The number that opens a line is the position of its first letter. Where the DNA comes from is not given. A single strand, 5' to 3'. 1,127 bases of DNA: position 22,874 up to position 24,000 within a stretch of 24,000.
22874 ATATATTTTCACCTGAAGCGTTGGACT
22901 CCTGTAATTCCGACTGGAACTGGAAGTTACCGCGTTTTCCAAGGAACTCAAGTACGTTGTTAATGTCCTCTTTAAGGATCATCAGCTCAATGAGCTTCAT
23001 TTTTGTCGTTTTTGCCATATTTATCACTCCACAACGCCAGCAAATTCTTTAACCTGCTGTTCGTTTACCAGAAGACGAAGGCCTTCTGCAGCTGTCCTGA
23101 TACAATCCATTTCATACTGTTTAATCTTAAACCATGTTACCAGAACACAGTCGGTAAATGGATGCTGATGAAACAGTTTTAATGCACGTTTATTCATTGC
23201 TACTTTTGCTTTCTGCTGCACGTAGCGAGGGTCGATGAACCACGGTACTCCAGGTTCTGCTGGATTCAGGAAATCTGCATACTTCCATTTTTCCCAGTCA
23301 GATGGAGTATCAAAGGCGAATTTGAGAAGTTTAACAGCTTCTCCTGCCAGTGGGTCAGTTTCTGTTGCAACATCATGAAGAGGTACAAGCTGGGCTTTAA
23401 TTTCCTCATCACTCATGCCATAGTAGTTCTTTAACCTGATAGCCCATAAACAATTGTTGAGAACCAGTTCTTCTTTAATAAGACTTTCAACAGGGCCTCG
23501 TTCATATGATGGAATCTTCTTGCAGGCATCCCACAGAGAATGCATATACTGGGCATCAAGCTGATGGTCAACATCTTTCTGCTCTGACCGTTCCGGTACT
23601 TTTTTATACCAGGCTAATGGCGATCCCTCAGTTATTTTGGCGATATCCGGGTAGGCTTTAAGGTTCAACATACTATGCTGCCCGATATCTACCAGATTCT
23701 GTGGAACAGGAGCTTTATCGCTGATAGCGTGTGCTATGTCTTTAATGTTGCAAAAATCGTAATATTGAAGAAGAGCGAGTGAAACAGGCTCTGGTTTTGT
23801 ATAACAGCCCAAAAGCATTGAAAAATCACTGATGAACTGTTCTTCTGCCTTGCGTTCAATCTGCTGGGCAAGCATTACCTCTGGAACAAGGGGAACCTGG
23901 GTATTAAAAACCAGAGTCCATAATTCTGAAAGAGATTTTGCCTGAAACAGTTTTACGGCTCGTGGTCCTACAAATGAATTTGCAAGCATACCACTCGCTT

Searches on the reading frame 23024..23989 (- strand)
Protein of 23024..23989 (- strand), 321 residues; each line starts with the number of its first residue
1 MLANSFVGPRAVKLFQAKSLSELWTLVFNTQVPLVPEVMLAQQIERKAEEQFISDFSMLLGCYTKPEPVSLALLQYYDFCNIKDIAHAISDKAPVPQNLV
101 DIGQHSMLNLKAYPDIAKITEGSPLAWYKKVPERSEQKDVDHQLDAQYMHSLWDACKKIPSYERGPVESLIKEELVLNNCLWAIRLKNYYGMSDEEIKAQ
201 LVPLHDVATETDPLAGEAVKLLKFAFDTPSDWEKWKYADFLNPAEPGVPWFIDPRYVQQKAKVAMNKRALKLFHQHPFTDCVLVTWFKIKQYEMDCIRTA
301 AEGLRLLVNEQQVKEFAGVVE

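Call 38: find_encoding_contigs(protein=window:23024-23989:-, flank=10000, max_places=10)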
Protein window:23024-23989:- (321 aa): no gene with exactly this product is on record in the collection.
